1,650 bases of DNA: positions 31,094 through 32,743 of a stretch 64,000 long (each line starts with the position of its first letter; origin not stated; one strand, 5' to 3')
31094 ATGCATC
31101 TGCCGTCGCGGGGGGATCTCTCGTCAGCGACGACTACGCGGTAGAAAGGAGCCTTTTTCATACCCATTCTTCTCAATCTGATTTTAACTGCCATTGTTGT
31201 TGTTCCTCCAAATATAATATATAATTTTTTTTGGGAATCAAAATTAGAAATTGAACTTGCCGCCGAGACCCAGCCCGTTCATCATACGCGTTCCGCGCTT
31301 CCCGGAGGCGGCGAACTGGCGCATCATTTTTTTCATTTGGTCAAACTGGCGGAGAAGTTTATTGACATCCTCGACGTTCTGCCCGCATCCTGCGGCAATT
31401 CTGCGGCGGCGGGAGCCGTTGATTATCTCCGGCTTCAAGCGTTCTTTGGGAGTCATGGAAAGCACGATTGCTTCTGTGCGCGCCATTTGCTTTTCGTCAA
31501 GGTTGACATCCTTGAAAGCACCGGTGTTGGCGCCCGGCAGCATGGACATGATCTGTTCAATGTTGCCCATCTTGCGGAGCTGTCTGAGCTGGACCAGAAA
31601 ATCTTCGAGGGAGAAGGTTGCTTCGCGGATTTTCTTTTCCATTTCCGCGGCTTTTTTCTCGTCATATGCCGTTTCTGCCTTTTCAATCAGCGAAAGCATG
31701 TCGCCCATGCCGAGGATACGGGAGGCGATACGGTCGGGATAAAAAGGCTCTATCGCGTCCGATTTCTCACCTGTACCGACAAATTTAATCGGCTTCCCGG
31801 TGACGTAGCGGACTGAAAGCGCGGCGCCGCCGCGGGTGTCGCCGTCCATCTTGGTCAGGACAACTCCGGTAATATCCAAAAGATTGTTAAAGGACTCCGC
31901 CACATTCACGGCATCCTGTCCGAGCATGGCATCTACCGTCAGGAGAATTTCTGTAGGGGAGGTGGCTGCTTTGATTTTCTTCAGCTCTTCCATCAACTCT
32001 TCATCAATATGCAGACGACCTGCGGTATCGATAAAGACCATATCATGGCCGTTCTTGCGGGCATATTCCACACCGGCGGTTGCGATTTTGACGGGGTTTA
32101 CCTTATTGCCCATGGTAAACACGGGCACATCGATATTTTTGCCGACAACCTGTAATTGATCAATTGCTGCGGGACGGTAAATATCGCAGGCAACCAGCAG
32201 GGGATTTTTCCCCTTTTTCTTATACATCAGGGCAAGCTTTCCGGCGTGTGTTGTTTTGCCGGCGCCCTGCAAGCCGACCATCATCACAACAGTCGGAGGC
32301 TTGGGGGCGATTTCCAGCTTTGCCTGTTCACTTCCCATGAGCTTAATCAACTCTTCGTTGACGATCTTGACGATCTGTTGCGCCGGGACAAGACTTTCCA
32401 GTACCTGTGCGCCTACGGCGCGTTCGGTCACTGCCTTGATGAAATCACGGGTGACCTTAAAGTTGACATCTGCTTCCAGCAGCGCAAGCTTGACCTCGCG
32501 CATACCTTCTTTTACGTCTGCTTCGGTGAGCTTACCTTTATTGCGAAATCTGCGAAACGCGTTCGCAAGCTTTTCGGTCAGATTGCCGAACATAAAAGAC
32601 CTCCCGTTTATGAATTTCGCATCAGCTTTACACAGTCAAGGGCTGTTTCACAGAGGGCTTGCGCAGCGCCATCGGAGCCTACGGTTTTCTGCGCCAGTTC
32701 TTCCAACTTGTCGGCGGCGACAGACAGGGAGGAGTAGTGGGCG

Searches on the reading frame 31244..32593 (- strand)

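Call 74: search_protein_families(library=pfam, proteins=[window:31244-32593:-], max_evalue=0.00001)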
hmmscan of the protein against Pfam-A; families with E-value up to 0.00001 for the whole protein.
window:31244-32593:- (449 aa): 3 families
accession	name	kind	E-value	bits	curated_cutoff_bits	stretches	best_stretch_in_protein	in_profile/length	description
PF00448.28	SRP54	-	2.1e-77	259.6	22.7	1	100-295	1-196/196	SRP54-type protein, GTPase domain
PF02978.25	SRP_SPB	-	7e-35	119.7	27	1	326-424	1-91/91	Signal peptide binding domain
PF02881.24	SRP54_N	-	4e-21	75.4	22.4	1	5-82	1-75/75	SRP54-type protein, helical bundle domain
